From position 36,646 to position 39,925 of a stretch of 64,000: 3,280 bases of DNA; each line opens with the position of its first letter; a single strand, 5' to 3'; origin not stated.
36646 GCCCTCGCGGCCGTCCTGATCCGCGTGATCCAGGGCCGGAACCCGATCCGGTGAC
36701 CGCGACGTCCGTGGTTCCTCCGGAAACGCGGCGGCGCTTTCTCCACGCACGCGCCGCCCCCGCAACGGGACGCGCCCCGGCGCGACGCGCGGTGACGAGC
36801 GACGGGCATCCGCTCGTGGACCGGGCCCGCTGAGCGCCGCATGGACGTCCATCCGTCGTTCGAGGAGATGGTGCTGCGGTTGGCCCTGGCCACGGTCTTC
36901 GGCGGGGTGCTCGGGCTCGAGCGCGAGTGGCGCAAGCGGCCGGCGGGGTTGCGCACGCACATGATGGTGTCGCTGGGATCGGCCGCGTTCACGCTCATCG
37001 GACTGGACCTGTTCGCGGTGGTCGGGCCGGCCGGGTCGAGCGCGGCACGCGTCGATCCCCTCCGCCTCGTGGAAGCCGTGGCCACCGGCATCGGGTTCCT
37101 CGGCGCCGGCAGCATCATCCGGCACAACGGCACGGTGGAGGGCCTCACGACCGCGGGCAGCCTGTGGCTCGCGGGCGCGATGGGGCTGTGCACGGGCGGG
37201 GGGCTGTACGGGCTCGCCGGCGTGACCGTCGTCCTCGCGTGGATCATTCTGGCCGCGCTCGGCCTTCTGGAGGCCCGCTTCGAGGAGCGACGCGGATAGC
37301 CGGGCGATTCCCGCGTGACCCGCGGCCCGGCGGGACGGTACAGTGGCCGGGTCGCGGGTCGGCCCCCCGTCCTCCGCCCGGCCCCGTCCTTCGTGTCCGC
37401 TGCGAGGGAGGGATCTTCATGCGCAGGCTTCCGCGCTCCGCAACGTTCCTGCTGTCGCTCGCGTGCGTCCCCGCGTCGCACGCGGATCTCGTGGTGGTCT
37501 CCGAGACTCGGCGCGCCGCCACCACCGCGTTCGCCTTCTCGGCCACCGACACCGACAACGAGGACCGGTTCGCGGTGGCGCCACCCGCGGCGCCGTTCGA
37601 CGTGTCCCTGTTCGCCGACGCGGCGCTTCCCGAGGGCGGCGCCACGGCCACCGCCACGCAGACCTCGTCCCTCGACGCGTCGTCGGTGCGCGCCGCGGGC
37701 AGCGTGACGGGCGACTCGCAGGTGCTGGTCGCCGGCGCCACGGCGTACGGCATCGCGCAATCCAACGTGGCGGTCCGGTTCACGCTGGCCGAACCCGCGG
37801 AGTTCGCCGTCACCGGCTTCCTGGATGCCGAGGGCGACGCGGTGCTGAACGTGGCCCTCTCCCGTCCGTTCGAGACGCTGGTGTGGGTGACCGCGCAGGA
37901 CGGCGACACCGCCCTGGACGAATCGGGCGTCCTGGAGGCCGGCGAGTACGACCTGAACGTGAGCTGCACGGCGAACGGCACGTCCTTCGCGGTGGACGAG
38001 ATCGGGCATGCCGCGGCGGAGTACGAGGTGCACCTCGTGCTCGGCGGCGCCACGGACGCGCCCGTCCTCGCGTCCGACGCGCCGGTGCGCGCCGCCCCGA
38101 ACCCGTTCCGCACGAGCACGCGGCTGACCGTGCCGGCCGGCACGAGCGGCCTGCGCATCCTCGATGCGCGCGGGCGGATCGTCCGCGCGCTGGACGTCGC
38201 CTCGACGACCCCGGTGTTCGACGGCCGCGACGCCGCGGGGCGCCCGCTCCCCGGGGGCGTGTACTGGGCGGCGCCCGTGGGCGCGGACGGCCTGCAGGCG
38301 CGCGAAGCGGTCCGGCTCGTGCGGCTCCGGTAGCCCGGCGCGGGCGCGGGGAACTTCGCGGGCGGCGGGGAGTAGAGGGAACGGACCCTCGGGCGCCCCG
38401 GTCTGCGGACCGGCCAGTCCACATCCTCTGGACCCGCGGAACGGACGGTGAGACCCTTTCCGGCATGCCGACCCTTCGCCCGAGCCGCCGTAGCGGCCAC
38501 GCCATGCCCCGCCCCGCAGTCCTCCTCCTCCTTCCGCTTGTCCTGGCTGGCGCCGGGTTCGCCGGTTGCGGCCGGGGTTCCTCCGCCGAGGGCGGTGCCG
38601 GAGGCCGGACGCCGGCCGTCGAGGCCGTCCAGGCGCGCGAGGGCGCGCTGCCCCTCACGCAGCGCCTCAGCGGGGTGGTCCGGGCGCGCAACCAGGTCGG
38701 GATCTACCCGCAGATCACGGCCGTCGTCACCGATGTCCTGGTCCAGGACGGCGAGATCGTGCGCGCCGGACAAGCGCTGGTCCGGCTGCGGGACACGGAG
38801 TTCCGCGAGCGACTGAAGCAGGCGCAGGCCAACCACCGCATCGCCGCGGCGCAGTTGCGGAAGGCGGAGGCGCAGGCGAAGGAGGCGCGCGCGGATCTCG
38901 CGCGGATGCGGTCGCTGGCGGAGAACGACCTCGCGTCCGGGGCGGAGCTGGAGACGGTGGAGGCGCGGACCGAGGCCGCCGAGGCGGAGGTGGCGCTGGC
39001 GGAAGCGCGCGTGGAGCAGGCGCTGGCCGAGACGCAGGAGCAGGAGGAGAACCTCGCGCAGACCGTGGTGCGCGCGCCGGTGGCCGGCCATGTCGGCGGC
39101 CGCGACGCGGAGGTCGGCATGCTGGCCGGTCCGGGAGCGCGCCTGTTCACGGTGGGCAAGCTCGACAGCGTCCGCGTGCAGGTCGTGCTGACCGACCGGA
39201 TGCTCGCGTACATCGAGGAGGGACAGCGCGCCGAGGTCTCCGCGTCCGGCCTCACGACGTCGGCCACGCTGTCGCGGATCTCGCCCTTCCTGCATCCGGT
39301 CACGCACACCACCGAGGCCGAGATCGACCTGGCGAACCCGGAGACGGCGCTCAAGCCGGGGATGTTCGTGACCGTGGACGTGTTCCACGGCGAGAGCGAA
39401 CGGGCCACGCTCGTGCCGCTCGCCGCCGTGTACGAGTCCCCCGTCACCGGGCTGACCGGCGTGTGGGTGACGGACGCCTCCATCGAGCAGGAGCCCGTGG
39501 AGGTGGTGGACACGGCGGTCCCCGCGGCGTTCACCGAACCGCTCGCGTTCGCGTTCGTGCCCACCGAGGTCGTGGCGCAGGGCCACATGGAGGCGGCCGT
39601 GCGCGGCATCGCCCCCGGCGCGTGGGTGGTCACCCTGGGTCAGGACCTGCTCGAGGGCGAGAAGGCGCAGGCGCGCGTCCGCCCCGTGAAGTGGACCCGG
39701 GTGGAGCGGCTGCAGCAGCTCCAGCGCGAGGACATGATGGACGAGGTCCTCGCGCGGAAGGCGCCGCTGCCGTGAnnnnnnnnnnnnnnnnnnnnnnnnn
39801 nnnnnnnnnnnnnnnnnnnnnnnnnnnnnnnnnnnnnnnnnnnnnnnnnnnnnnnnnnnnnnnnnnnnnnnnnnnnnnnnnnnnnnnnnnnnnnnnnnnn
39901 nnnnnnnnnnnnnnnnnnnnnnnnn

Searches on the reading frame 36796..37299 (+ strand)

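Call 25: search_protein_families(library=pfam, proteins=[window:36796-37299:+], max_evalue=0.001)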
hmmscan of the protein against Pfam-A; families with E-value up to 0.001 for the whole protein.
window:36796-37299:+ (167 aa): 1 family
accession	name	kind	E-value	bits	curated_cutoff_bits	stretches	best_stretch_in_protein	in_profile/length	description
PF02308.21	MgtC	-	1.4e-33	116.2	31.4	1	29-159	1-119/121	MgtC family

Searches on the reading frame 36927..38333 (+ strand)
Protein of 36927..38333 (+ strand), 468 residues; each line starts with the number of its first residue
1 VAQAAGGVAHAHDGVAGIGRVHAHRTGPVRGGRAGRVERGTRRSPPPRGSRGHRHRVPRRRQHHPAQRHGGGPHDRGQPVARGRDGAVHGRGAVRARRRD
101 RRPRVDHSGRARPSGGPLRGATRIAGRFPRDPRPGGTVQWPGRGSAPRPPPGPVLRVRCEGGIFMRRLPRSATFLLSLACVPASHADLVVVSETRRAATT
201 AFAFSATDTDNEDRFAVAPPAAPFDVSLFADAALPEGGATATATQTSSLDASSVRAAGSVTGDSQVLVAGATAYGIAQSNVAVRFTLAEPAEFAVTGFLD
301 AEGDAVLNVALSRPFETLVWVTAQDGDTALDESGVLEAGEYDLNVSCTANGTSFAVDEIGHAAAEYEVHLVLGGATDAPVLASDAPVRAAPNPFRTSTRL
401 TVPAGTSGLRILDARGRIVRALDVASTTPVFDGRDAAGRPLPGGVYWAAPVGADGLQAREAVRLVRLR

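Call 75: search_protein_families(library=pfam, proteins=[window:36927-38333:+], max_evalue=0.001)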
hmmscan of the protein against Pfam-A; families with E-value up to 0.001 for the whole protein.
window:36927-38333:+ (468 aa): 1 family
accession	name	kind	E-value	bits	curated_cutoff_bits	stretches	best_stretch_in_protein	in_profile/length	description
PF13860.13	FlgD_ig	-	1.6e-07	31.6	27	0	398-446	16-69/79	FlgD Ig-like domain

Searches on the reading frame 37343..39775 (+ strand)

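Call 75: search_protein_families(library=pfam, proteins=[window:37343-39775:+], max_evalue=0.001)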
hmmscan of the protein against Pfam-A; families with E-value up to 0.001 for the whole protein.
window:37343-39775:+ (810 aa): 2 families
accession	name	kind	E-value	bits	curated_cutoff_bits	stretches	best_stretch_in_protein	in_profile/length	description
PF16576.10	HlyD_D23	-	4.5e-23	82.1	30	1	449-676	17-214/214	Barrel-sandwich domain of CusB or HlyD membrane-fusion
PF13437.12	HlyD_3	-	1.3e-14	55.3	22.2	1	575-673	1-106/106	HlyD family secretion protein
